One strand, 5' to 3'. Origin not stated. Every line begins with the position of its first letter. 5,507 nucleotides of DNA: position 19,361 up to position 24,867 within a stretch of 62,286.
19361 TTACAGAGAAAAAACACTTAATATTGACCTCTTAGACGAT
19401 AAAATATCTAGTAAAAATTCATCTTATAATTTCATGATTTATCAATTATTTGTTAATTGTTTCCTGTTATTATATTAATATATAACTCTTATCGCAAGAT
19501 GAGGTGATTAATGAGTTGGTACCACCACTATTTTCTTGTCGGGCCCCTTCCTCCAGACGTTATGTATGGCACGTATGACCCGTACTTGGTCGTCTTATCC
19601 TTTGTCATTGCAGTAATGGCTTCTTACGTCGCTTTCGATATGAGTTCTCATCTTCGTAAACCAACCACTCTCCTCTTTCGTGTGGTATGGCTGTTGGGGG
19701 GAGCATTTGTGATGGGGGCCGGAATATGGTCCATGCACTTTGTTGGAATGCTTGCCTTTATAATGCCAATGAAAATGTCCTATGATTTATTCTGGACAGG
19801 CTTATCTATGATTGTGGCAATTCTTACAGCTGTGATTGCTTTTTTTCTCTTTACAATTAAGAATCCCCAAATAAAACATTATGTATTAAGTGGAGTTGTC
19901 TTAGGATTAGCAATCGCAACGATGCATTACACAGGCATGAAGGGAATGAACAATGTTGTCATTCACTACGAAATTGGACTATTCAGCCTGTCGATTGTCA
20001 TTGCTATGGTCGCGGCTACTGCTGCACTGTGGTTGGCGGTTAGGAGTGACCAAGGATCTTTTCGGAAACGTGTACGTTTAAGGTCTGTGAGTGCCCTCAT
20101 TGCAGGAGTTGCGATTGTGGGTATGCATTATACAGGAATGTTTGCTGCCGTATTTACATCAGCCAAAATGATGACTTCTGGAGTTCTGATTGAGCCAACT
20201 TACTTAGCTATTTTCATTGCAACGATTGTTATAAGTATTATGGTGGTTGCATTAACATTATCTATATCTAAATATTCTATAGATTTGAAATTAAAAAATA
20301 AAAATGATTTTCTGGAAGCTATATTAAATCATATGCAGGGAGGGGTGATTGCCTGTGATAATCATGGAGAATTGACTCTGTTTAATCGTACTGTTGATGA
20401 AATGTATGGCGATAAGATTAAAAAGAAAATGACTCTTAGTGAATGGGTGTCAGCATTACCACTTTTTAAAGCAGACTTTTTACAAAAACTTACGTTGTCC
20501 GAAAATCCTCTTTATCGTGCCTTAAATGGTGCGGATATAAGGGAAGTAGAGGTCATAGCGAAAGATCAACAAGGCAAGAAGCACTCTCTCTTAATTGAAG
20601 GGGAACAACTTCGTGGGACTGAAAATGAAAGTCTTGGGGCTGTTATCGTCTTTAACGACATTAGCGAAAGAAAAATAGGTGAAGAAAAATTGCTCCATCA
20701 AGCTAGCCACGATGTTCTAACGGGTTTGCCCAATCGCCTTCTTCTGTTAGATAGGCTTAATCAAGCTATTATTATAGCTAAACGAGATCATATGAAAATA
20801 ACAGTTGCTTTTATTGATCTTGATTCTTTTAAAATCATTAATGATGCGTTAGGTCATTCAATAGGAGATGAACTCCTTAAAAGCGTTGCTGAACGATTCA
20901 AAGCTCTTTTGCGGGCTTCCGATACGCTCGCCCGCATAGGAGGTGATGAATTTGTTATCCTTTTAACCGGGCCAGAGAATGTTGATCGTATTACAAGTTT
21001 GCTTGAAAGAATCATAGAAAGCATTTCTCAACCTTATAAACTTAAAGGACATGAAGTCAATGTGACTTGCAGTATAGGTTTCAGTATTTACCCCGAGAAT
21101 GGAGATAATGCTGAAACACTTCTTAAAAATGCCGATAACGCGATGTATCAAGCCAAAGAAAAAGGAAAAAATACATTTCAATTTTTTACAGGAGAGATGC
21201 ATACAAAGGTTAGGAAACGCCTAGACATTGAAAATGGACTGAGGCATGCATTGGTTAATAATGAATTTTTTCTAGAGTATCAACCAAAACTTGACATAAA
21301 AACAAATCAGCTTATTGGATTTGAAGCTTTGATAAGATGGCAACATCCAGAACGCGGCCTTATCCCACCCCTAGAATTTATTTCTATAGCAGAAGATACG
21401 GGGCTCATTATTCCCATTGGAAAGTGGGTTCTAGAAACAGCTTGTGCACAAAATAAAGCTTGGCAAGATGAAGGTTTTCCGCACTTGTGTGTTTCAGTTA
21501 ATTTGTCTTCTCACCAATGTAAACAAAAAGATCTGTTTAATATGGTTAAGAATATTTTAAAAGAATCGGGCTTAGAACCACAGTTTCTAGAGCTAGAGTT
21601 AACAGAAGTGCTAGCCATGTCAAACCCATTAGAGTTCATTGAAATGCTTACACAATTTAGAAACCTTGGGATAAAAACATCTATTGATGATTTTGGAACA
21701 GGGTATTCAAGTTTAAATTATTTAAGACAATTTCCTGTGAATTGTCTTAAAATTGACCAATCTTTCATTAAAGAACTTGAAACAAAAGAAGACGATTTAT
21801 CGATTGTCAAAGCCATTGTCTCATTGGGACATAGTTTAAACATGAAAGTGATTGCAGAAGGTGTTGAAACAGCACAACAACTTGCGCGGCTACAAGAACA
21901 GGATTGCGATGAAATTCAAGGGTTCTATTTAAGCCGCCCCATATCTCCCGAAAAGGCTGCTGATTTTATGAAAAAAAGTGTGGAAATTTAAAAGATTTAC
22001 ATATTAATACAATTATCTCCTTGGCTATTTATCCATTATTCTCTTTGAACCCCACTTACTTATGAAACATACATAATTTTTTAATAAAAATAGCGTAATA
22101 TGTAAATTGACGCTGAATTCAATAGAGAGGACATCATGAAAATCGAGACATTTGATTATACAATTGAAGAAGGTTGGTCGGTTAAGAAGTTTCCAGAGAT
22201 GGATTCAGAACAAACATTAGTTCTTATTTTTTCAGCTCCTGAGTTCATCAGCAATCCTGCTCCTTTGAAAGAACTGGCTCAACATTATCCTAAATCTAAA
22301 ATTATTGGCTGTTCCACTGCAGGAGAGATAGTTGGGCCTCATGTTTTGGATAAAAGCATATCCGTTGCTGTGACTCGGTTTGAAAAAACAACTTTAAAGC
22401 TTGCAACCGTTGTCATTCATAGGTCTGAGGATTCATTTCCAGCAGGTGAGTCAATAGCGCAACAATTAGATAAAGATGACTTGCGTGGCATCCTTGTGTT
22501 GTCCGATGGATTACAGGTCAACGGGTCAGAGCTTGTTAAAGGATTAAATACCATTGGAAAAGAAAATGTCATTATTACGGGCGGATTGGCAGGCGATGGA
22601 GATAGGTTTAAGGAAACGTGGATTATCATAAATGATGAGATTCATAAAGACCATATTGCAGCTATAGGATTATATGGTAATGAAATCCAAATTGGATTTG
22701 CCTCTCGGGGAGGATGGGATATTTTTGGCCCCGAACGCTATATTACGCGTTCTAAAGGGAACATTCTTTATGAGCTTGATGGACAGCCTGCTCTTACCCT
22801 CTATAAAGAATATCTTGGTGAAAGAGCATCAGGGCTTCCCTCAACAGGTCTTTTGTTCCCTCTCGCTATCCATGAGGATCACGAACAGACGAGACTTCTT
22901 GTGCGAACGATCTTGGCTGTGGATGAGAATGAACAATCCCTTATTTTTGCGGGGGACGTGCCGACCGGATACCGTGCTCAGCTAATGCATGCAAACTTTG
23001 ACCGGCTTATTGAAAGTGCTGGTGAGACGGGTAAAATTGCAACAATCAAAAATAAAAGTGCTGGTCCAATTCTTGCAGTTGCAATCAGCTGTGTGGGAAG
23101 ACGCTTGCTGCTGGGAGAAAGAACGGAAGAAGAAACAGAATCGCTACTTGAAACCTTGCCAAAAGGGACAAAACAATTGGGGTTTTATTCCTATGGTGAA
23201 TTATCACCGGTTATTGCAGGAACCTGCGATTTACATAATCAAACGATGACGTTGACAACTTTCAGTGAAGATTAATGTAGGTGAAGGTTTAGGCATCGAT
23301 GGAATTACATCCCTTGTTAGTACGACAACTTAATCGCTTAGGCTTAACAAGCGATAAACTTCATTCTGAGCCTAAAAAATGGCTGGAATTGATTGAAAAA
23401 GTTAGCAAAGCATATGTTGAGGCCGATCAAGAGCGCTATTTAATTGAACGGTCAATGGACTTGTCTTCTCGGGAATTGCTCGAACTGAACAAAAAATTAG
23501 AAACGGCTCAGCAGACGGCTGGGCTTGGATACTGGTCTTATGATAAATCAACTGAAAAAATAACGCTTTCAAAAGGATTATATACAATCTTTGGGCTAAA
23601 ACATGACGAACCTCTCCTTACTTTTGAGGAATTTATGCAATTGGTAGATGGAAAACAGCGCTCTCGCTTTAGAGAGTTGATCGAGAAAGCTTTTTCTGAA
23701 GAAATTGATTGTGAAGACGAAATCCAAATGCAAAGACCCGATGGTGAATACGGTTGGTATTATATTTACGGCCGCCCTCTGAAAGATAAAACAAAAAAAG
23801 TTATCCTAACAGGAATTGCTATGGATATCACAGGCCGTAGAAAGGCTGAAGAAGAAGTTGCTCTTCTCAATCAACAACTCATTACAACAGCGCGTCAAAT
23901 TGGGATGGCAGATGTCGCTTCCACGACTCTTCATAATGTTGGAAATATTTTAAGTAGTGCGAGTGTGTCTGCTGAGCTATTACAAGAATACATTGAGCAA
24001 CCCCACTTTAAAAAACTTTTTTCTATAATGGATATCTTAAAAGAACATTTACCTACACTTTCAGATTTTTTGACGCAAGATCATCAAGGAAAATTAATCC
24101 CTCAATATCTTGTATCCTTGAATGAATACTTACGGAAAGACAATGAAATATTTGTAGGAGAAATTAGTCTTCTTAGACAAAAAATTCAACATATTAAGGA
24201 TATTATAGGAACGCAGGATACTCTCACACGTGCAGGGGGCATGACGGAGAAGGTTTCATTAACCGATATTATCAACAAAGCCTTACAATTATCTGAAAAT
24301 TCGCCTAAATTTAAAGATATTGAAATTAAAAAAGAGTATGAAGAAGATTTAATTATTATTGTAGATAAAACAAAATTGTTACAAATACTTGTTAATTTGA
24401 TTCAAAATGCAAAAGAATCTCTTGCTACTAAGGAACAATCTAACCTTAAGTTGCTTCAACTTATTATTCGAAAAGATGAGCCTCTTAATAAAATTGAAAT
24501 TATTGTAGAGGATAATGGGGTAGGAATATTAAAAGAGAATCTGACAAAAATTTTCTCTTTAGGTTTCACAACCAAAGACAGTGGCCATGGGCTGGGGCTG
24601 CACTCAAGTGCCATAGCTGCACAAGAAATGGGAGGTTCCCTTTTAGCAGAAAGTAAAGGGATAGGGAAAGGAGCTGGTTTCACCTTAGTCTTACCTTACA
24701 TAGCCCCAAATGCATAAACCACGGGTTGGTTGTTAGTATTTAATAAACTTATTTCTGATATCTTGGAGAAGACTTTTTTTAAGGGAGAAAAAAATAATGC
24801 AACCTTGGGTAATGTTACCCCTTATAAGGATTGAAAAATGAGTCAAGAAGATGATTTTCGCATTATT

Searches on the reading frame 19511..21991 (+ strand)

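Call 12: search_protein_families(library=pfam, proteins=[window:19511-21991:+], max_evalue=0.001)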
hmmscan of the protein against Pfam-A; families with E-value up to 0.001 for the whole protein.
window:19511-21991:+ (826 aa): 3 families
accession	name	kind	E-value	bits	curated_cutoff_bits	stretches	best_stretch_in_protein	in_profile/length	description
PF00563.25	EAL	-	5.7e-74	248.9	31.3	1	576-810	3-236/236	EAL domain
PF00990.26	GGDEF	-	5.5e-51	173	23.8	1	398-554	1-160/161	Diguanylate cyclase, GGDEF domain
PF03707.21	MHYT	-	1.9e-40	137.1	21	2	69-118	1-50/59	Bacterial signalling protein N terminal repeat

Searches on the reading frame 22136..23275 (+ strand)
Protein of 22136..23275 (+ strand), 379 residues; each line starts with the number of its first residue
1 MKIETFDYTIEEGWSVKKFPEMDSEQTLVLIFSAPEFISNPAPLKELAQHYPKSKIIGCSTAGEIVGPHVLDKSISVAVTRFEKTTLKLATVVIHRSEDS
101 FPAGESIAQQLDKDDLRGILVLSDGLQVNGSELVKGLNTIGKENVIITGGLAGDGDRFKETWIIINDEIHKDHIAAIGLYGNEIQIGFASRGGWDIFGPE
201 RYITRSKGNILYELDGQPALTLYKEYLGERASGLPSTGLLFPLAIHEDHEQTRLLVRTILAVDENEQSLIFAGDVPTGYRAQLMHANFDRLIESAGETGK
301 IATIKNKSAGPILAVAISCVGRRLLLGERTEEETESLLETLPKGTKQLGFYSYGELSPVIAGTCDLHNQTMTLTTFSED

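Call 12: search_protein_families(library=pfam, proteins=[window:22136-23275:+], max_evalue=0.001)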
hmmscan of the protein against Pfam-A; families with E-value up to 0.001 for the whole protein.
window:22136-23275:+ (379 aa): 2 families
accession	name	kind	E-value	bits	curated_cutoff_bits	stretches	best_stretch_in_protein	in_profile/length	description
PF08495.15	FIST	-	1.7e-49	168.8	23.2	1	27-217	1-189/189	FIST N domain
PF10442.14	FIST_C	-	4.6e-33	114.6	28.5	1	219-358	1-131/131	FIST C domain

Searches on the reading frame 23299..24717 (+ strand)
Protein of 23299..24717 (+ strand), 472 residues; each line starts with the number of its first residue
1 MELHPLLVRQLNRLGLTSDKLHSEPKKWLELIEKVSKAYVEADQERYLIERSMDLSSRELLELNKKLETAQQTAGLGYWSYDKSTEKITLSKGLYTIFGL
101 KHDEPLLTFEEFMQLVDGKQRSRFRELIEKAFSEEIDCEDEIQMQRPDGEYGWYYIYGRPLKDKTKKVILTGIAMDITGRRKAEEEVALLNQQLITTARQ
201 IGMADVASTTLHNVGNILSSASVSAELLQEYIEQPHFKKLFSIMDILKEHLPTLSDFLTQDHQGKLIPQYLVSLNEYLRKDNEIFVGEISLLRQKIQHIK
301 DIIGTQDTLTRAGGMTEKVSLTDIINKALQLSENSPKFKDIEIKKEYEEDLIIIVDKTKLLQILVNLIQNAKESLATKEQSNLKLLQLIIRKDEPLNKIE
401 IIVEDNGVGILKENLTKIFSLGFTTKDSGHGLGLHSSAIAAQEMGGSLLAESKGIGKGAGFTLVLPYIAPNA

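Call 12: search_protein_families(library=pfam, proteins=[window:23299-24717:+], max_evalue=0.001)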
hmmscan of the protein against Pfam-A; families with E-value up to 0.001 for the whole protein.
window:23299-24717:+ (472 aa): 4 families
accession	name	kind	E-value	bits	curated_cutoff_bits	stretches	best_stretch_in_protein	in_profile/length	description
PF02518.31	HATPase_c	-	1.1e-15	58.5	26.4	1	356-467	2-109/111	Histidine kinase-, DNA gyrase B-, and HSP90-like ATPase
PF08447.18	PAS_3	-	9.6e-11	42.3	25.6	1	88-172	2-87/89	PAS fold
PF13426.13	PAS_9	-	2.1e-07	31.6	27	1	77-178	3-102/103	PAS domain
PF13589.12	HATPase_c_3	-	9.3e-05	22.9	25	1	363-433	6-76/137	Histidine kinase-, DNA gyrase B-, and HSP90-like ATPase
